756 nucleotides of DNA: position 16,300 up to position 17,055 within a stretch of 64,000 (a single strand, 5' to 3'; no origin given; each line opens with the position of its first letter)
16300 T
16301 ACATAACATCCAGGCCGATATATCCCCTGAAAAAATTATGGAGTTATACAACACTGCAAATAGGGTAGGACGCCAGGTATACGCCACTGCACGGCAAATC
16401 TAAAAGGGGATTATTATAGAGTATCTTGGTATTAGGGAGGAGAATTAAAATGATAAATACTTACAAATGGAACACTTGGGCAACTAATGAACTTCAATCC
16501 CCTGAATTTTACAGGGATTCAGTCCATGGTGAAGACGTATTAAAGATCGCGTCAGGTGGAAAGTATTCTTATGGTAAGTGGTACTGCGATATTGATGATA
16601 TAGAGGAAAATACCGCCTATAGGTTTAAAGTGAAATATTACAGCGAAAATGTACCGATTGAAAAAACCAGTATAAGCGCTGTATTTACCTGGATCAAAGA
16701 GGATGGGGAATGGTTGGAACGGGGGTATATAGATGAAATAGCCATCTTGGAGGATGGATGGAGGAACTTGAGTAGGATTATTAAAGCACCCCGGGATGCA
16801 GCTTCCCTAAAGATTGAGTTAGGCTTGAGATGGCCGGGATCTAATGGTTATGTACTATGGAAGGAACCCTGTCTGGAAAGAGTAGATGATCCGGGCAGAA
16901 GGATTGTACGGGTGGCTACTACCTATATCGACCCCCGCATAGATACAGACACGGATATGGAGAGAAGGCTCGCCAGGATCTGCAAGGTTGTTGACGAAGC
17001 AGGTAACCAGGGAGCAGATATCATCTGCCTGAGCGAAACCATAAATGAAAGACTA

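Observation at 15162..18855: URO-D-like / C-N hydrolase / URO-D-like trio appended to uxaA: an undescribed accessory module of a hexuronate operon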

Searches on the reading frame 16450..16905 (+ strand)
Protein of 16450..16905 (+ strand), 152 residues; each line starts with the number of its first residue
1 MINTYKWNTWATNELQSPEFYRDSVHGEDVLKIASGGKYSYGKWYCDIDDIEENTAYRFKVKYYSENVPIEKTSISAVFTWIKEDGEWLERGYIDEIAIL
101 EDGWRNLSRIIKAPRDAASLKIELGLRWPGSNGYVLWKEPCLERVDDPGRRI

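Call 78: search_protein_representatives(protein=window:16450-16905:+)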
Query: 152 residues. Proteins with E-value up to 0.001 (for the whole library): 107; up to 1e-10: 40; up to 1e-30: 1. The best 107 are listed.
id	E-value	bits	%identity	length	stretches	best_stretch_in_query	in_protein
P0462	7.4e-34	133.7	47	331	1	2-146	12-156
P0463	2.6e-29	118.9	42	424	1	4-146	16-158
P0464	2.8e-26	109.0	39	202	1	5-142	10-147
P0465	3.6e-26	108.7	41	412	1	5-148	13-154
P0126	1.3e-25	106.9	40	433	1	5-146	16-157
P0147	2.9e-25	105.7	37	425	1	5-151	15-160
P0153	1.3e-23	100.4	38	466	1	2-151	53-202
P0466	1.4e-21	93.8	37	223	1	6-144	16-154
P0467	1.7e-21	93.5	37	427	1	4-146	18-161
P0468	4.3e-21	92.2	36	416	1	3-147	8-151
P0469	8.8e-21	91.1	36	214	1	4-144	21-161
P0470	2.5e-20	89.7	36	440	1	6-143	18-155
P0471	7.0e-20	88.2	35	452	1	2-146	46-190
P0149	2.2e-19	86.6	37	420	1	3-143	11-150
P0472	8.9e-19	84.6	40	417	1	4-146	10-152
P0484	1.1e-14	71.4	34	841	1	7-152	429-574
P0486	2.8e-13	66.7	32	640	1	7-150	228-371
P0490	1.2e-11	61.5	34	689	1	6-146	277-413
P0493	3.6e-11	59.9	32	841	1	5-142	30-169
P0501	3.3e-09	53.5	29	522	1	6-151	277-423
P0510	7.0e-07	45.9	38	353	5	50-95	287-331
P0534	5.0e-05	39.9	29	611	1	5-148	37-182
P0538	8.6e-05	39.1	28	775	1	7-145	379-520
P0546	1.4e-04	38.4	31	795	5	54-104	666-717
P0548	2.8e-04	37.5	32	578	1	35-151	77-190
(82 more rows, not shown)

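Call 79: search_protein_families(library=pfam, proteins=[P0484, P0486, P0490, P0493, P0501, P0538, P0534, P0546, P0548, P0510], max_evalue=0.001)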
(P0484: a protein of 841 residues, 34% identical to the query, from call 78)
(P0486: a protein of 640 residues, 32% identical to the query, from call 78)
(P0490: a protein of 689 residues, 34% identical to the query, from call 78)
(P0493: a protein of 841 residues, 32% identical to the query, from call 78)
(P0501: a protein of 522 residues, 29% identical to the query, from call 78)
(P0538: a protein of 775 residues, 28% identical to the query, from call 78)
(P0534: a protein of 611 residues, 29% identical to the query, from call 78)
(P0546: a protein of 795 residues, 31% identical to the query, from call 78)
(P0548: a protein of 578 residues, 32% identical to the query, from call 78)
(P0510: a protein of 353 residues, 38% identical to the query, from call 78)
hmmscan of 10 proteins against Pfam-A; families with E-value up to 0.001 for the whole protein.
P0484 (841 aa): 3 families
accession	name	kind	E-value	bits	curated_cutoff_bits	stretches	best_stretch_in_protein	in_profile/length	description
PF00795.27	CN_hydrolase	-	9.4e-44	150.1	23.2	1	584-803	8-249/256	Carbon-nitrogen hydrolase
PF00246.29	Peptidase_M14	-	5.6e-21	75.8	21.6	1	159-303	8-184/286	Zinc carboxypeptidase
PF18027.6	Pepdidase_M14_N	-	8.3e-08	32.8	23.2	1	24-141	1-104/107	Cytosolic carboxypeptidase N-terminal domain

P0486 (640 aa): 1 family
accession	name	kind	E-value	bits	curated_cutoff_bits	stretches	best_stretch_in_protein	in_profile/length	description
PF00795.27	CN_hydrolase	-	2.7e-36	125.7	23.2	1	383-602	8-249/256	Carbon-nitrogen hydrolase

P0490 (689 aa): 1 family
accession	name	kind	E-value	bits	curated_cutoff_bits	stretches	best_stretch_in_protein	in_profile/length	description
PF00795.27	CN_hydrolase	-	3.1e-80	269.6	23.2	2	451-649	26-250/256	Carbon-nitrogen hydrolase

P0493 (841 aa): 4 families
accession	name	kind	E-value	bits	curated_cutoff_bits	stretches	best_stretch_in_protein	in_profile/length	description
PF00795.27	CN_hydrolase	-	7.7e-44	150.4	23.2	1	183-417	2-250/256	Carbon-nitrogen hydrolase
PF18911.6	PKD_4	-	5.3e-08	33.3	27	1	463-537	4-76/85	PKD domain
PF07495.19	Y_Y_Y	-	4.6e-07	30.1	26.6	0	780-835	9-61/65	Y_Y_Y domain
PF00801.26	PKD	-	0.00061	20.2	23.5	1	483-543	24-79/80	PKD domain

P0501 (522 aa): 0 families

P0538 (775 aa): 3 families
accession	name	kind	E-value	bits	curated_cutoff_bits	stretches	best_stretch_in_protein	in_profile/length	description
PF00795.27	CN_hydrolase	-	1.3e-39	136.5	23.2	1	544-749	15-249/256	Carbon-nitrogen hydrolase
PF25021.1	TEN_NHL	-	6.9e-22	78.3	27.1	1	198-257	115-178/357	Teneurin NHL domain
PF01436.27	NHL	-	1.5e-15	56.8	20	1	329-353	1-25/28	NHL repeat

P0534 (611 aa): 1 family
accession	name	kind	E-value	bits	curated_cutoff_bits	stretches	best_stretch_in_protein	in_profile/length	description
PF00795.27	CN_hydrolase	-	3.8e-32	112.1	23.2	1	208-413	20-251/256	Carbon-nitrogen hydrolase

P0546 (795 aa): 6 families
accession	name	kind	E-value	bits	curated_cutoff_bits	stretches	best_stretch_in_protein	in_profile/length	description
PF13457.12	GW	-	4.3e-59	197.6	21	6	315-388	1-75/76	GW (Gly-Tryp) dipeptide domain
PF08239.17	SH3_3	-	5.1e-14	52.6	27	0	675-710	20-51/54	Bacterial SH3 domain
PF05257.22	CHAP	-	8.7e-05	23.4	26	1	182-270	7-66/81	CHAP domain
PF23839.1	DUF7209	-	9.5e-05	22.4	27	0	361-386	8-33/77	Family of unknown function (DUF7209)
PF16387.11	DUF4996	-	0.00051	21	33.7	0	679-714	39-74/102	Domain of unknown function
PF05489.18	Phage_tail_X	-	0.00073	19.5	22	0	589-607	13-31/60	Phage Tail Protein X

P0548 (578 aa): 3 families
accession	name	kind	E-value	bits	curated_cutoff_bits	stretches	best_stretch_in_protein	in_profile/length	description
PF00795.27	CN_hydrolase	-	8.2e-39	133.9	23.2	1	203-428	11-249/256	Carbon-nitrogen hydrolase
PF02018.23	CBM_4_9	-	4.6e-08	34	25.9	1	26-169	1-134/136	Carbohydrate binding domain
PF13860.13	FlgD_ig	-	6.5e-05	23.3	27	1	498-565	10-75/79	FlgD Ig-like domain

P0510 (353 aa): 8 families
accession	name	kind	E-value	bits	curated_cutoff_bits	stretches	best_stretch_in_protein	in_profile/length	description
PF00505.25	HMG_box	-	3.4e-08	34.2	25.4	0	308-352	2-46/69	HMG (high mobility group) box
PF25421.1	DUF7891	-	2.6e-07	31.2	27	0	67-108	28-68/90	Domain of unknown function (DUF7891)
PF22365.1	PfNDH2_hel_ins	-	2.9e-07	30.7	27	0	67-111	21-65/65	PfNDH2 helical insertion domain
PF19548.4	CHRDL_1_2_C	-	5.2e-07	30.4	27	0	54-94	32-71/120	Chordin-like protein 1/2 C-terminal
PF21717.2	DTX3L_a-b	-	2.1e-06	28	27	0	62-84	7-29/62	DTX3L, alpha/beta domain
PF14493.12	HTH_40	-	7.1e-06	26.7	27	0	37-105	21-82/89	Helix-turn-helix domain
PF01743.26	PolyA_pol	-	0.00015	22.5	23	0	249-309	18-78/126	Poly A polymerase head domain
PF16558.10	AZUL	-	0.00053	20.6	23.8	0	82-102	34-54/59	Amino-terminal Zinc-binding domain of ubiquitin ligase E3A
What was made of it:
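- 16450..17721 (+): Two-domain C-N hydrolase, 423 aa from ATG 16450 (the mechanical ORF starts at TTG 16426). N-terminal beta-sandwich of about 150 aa plus a nitrilase-superfamily amidase domain with Glu-Lys-Cys. No signal peptide here. One homolog scores as CBM_4_9 (calls 78, 79).
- The N-domain is CBM_4_9-like in a homolog (call 79).
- Tried and rejected: Independent occurrence of the CN hydrolase N-domain, for example on glycosidases: among the larger architectures checked it was followed by a CN_hydrolase domain wherever Pfam found any domain in that region; the two non-conforming hits are low-complexity or multi-stretch matches (calls 78, 79).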
